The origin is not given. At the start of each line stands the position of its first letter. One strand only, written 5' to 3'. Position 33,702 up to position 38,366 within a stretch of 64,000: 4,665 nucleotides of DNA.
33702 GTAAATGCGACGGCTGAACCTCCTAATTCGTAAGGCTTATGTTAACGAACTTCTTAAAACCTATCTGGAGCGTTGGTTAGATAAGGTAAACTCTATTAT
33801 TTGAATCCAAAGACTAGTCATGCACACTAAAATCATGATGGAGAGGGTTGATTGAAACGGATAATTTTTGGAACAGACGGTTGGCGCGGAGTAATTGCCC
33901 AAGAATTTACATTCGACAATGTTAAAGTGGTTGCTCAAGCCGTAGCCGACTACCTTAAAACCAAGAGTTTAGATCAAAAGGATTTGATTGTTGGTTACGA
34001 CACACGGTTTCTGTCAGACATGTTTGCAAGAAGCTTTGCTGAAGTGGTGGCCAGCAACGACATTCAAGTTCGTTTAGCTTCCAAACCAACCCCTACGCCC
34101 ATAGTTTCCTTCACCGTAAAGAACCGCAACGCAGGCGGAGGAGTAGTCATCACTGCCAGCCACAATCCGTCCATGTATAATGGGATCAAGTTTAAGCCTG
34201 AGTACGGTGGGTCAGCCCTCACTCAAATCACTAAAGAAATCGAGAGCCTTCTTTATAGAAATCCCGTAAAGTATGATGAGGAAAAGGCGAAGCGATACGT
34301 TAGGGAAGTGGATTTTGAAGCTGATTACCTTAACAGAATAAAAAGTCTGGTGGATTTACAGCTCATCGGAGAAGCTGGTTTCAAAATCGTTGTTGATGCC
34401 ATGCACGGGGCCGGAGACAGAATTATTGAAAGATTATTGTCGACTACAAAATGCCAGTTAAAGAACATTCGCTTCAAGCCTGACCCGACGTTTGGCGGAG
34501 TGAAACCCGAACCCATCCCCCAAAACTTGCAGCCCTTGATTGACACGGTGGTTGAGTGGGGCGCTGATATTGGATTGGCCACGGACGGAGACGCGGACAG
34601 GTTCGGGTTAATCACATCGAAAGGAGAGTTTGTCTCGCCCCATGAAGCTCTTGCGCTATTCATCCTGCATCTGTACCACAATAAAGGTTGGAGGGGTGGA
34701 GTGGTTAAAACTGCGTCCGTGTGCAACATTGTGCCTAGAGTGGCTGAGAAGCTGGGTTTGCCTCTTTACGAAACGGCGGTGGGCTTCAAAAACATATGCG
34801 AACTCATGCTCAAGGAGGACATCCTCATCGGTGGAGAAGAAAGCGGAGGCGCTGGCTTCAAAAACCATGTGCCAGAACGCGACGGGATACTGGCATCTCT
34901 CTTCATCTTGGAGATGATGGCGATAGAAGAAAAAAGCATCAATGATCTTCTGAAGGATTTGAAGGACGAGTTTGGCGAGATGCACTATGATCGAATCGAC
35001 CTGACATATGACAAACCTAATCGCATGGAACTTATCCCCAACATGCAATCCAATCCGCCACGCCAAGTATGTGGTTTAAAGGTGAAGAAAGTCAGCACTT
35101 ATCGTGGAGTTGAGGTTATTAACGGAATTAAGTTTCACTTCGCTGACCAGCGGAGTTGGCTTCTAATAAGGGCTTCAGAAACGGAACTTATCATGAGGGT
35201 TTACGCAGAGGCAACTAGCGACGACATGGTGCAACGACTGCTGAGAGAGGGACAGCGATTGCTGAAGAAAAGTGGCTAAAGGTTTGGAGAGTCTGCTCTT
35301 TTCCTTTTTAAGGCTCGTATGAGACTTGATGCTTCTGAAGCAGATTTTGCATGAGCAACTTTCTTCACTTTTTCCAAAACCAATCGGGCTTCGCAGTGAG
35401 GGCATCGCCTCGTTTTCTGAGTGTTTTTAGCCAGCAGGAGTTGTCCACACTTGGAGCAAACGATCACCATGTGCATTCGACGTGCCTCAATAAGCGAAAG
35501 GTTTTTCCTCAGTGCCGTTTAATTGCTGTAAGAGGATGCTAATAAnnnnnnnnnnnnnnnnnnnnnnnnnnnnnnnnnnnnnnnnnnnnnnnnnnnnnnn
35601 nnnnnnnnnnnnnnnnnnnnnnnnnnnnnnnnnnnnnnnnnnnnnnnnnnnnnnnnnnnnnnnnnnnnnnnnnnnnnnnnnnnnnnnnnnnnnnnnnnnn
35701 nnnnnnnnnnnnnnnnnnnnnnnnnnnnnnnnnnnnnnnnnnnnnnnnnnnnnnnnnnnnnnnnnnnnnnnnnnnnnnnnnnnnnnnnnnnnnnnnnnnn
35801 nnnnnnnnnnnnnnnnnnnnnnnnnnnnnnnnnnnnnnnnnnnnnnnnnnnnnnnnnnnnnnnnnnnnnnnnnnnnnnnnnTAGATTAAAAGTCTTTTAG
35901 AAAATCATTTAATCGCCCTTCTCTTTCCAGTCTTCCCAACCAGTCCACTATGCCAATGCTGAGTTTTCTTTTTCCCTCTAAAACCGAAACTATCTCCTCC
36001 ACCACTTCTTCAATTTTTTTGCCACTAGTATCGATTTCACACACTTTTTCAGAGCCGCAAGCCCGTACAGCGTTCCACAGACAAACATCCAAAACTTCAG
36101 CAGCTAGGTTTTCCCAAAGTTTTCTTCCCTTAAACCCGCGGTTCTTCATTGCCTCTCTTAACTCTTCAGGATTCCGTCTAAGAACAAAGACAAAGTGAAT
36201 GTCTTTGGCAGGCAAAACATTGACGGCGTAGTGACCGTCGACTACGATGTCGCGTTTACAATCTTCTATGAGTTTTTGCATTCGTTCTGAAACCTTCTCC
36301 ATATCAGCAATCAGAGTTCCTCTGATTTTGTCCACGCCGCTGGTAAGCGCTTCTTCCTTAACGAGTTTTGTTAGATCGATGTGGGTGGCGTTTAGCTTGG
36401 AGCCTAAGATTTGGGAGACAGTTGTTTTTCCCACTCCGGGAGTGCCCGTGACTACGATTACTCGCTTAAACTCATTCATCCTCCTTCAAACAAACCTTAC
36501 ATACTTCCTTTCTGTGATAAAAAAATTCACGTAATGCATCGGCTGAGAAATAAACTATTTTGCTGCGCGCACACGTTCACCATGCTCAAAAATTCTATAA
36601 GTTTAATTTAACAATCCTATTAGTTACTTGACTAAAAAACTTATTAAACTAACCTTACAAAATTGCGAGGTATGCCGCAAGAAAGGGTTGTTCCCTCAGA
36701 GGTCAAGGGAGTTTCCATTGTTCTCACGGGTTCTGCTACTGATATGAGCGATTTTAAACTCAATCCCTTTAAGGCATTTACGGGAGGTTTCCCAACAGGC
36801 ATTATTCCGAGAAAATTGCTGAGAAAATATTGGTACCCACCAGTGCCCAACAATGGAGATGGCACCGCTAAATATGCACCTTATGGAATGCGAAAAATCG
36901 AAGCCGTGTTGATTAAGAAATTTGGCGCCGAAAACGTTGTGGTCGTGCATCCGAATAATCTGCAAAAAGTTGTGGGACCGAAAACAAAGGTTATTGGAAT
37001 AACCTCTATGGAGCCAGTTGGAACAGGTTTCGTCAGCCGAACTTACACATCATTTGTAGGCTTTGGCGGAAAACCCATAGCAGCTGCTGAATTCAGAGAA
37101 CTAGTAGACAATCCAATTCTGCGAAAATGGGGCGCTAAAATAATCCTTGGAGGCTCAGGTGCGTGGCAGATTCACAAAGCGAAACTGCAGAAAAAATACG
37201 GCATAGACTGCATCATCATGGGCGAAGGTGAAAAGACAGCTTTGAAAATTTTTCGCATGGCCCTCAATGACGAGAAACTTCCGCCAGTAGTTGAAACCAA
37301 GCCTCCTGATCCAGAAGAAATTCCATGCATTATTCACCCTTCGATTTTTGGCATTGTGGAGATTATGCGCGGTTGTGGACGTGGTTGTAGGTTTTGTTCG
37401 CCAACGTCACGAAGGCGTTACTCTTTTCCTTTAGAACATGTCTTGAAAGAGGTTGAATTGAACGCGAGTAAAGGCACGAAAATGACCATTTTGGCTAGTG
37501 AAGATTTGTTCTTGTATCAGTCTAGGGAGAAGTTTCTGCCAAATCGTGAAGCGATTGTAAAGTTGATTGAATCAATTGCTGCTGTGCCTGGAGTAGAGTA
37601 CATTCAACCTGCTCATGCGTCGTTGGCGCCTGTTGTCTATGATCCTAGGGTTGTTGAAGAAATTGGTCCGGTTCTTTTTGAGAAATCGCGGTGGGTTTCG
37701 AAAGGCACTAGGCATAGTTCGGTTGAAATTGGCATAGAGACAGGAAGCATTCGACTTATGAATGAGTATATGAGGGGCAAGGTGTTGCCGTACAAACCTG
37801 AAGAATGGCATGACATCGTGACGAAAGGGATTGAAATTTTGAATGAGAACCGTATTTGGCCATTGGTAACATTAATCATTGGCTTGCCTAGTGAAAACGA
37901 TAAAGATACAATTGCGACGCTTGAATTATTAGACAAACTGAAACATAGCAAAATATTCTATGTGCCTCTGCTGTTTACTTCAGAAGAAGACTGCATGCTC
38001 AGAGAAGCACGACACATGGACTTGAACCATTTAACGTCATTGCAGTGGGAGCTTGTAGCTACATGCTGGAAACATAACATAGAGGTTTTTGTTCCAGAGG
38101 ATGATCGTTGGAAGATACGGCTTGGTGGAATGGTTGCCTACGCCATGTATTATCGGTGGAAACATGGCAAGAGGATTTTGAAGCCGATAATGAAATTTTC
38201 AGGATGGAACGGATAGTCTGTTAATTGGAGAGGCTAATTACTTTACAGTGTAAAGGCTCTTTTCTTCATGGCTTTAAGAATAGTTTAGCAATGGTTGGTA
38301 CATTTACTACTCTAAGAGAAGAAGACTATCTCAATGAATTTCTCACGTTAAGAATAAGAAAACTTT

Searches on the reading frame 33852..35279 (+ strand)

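Call 17: search_protein_families(library=pfam, proteins=[window:33852-35279:+], max_evalue=0.01)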
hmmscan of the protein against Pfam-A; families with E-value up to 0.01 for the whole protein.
window:33852-35279:+ (475 aa): 5 families
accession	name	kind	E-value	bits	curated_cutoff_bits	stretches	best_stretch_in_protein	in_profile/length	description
PF02878.22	PGM_PMM_I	-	1.2e-41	142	22.5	1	4-134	2-131/138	Phosphoglucomutase/phosphomannomutase, alpha/beta/alpha domain I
PF02879.22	PGM_PMM_II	-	5.4e-28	98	29.3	1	158-258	2-103/103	Phosphoglucomutase/phosphomannomutase, alpha/beta/alpha domain II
PF02880.22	PGM_PMM_III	-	2.7e-27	95.6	20.7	1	263-371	2-112/115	Phosphoglucomutase/phosphomannomutase, alpha/beta/alpha domain III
PF00408.26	PGM_PMM_IV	-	0.00026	21.4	23.1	1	417-464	18-62/68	Phosphoglucomutase/phosphomannomutase, C-terminal domain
PF18593.6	CdiI_2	-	0.006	17.8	26.7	0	441-473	21-53/91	CdiI immunity protein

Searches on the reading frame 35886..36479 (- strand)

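Call 17: search_protein_families(library=pfam, proteins=[window:35886-36479:-], max_evalue=0.01)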
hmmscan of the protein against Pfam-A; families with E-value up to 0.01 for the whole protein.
window:35886-36479:- (197 aa): 17 families
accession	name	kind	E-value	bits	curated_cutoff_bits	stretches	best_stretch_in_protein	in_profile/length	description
PF13238.12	AAA_18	-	2.1e-21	77.1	29.4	1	8-130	1-127/128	AAA domain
PF13207.12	AAA_17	-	1.4e-10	42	27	1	11-119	1-127/136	AAA domain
PF02224.24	Cytidylate_kin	-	1.5e-05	25.3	26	1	9-113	2-104/211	Cytidylate kinase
PF13401.12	AAA_22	-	9.5e-05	23.2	27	1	5-62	5-60/130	AAA domain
PF02223.23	Thymidylate_kin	-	0.00025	21.3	27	1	12-68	3-57/185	Thymidylate kinase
PF01202.28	SKI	-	0.00039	21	22.1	1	14-44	1-31/159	Shikimate kinase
PF20720.3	nSTAND3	-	0.00047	20.3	27.2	1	5-38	17-50/155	Novel STAND NTPase 3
PF07693.20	KAP_NTPase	-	0.0005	19.9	20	1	7-187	22-166/293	KAP family P-loop domain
PF03266.21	NTPase_1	-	0.00089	19.6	23.9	1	8-94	2-84/168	NTPase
PF13521.12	AAA_28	-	0.0012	19.5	27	1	8-33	2-27/164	AAA domain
PF05496.18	RuvB_N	-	0.0015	18.8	27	1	8-33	36-61/159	Holliday junction DNA helicase RuvB P-loop domain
PF00004.35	AAA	-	0.0016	19.3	21.2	1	9-56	2-50/131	ATPase family associated with various cellular activities (AAA)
PF08433.16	KTI12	-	0.0023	17.9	22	1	8-46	4-41/271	Chromatin associated protein KTI12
PF13671.12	AAA_33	-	0.0034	18.1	27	1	7-73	1-65/143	AAA domain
PF06414.18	Zeta_toxin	-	0.0053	16.7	22.3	1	6-82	17-102/199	Zeta toxin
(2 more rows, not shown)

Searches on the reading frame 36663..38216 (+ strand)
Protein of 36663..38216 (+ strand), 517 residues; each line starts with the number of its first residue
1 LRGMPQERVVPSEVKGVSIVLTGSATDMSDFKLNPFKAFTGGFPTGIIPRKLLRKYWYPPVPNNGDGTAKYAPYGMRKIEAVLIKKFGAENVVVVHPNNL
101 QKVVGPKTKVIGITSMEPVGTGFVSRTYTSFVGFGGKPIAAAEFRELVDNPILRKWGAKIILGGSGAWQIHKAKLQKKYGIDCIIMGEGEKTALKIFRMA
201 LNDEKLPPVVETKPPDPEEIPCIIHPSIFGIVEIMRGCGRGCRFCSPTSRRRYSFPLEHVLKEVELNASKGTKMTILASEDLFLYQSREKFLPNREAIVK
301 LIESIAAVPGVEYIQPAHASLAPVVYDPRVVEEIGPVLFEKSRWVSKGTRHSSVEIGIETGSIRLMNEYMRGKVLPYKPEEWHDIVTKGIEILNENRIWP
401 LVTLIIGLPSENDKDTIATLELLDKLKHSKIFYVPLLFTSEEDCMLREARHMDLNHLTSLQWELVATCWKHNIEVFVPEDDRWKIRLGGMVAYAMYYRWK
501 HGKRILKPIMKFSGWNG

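Call 17: search_protein_families(library=pfam, proteins=[window:36663-38216:+], max_evalue=0.01)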
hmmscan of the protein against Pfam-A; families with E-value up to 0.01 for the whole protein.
window:36663-38216:+ (517 aa): 2 families
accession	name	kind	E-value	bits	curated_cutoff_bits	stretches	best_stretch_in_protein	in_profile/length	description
PF04055.27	Radical_SAM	-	2.5e-12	47.7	29.5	1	232-423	1-166/166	Radical SAM superfamily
PF02310.24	B12-binding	-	0.0028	17.9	32.1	1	143-193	67-117/121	B12 binding domain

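Call 44: find_homologous_proteins(query=window:36663-38216:+, max_evalue=1e-100)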
Query window:36663-38216:+ (517 aa): 1158 proteins with E <= 1e-100 among 8000 candidates; the best 120 are listed.
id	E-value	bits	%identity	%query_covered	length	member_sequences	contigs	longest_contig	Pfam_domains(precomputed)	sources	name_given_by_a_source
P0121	0.0e+0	1099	90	99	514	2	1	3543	PF04055.28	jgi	-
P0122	0.0e+0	1066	87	100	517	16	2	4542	PF04055.28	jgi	-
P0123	0.0e+0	1050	85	99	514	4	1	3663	PF04055.28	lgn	-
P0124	0.0e+0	1049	86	99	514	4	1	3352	PF04055.28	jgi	jgi:radical SAM superfamily enzyme YgiQ (UPF0313 family)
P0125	0.0e+0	1048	86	99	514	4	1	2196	PF04055.28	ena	-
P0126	0.0e+0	1041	85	99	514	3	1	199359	PF04055.28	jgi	-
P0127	0.0e+0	1038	85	99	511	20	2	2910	PF04055.28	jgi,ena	-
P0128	0.0e+0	1030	84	100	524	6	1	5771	PF04055.28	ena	-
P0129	0.0e+0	1026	83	99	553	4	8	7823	PF04055.28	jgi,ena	-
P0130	0.0e+0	1026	83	100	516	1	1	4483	PF04055.28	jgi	-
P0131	0.0e+0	1024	84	99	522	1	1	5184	PF04055.28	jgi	-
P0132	0.0e+0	1022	83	99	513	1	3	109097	PF04055.28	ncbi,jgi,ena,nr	ncbi:MAG: B12-binding domain-containing radical SAM protein [Candidatus Bathyarchaeota archaeon]|nr:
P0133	0.0e+0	1021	83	99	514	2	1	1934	PF04055.28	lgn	-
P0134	0.0e+0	1020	83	98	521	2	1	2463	PF04055.28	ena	-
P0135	0.0e+0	1019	84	99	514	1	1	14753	PF04055.28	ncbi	-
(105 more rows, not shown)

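Call 45: find_encoding_contigs(protein=P0121, flank=10000, max_places=3)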
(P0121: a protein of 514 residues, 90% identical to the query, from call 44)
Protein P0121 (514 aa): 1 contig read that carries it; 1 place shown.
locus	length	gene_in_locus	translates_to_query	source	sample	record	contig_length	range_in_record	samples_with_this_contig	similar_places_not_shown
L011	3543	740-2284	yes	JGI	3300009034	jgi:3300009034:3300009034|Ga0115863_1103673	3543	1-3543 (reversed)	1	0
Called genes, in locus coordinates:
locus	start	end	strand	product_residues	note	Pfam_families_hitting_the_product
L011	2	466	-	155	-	?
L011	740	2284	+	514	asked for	PF04055:Radical_SAM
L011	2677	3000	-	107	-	PF21473:OB_Ssb-like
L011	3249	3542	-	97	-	?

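Call 46: find_encoding_contigs(protein=P0126, flank=10000, max_places=3)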
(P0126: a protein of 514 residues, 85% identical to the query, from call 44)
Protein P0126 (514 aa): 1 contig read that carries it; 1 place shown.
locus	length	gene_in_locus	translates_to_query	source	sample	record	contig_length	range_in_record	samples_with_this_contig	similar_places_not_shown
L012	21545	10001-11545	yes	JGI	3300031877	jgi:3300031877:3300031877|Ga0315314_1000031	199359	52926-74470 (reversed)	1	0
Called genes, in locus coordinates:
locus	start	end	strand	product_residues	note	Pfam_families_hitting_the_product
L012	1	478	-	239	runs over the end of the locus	-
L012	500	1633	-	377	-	PF04055:Radical_SAM, PF14716:HHH_8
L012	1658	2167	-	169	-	PF03692:CxxCxxCC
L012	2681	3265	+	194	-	PF01928:CYTH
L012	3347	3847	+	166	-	-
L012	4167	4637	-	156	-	-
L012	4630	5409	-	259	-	-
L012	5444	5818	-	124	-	-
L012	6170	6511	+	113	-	PF04471:Mrr_cat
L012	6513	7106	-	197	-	PF13207:AAA_17 (weak), PF13238:AAA_18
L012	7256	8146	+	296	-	PF00892:EamA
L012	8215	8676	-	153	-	-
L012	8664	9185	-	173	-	-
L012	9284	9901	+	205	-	PF21715:CggR_N, PF22167:PH0730-like_N (weak), PF14544:DUF4443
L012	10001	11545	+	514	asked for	PF04055:Radical_SAM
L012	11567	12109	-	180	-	PF01862:PvlArgDC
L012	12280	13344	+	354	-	PF01916:DS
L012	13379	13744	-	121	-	PF01741:MscL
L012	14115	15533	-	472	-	PF07603:Lcl_C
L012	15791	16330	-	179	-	-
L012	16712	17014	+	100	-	PF01022:HTH_5 (weak), PF12840:HTH_20 (weak), PF21476:PF0610-like_N (faint)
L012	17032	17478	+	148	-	PF26119:DUF8036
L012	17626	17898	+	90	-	-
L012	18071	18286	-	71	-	-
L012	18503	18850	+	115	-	PF03551:PadR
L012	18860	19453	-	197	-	PF00741:Gas_vesicle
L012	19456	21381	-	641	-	PF00012:HSP70, PF06723:MreB_Mbl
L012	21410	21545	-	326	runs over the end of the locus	PF06386:GvpL_GvpF, PF00226:DnaJ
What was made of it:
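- The region between the radical-SAM gene and MscL differs completely in relative L012 (call 46).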

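Call 47: find_encoding_contigs(protein=P0122, flank=10000, max_places=3)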
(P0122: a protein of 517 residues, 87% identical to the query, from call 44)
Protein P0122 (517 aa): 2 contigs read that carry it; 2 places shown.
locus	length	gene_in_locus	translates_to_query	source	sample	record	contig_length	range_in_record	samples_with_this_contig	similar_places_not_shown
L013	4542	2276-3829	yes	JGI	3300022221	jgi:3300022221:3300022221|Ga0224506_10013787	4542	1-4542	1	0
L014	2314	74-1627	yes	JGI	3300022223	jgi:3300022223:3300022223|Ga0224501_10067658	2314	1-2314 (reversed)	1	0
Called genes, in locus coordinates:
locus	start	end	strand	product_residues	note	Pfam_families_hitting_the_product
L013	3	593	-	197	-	?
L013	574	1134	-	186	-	-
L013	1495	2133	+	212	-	PF21715:CggR_N, PF22167:PH0730-like_N, PF14544:DUF4443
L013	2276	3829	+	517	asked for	PF04055:Radical_SAM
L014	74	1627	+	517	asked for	PF04055:Radical_SAM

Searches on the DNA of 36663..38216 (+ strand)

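Call 79: search_rna_families(sources=[L001, L012, L015, L016, L017, L018, L023, L007, L013], threshold=gathering)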
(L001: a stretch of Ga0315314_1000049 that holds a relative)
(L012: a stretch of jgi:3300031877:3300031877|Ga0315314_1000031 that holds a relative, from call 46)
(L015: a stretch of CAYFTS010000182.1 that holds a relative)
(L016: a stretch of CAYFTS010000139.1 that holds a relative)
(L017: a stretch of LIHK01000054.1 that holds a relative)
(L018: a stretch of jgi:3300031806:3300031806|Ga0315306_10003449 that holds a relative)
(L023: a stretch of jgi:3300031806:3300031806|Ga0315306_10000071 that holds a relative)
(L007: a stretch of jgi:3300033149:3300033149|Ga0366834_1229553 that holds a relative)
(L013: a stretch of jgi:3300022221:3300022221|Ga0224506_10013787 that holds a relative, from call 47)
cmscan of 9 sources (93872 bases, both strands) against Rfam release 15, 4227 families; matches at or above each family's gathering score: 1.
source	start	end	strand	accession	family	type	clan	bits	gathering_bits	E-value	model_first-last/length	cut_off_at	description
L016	460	572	+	RF00059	TPP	Cis-reg; riboswitch;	-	61.3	54.3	2.1e-09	1-105/105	no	TPP riboswitch aptamer (THI element)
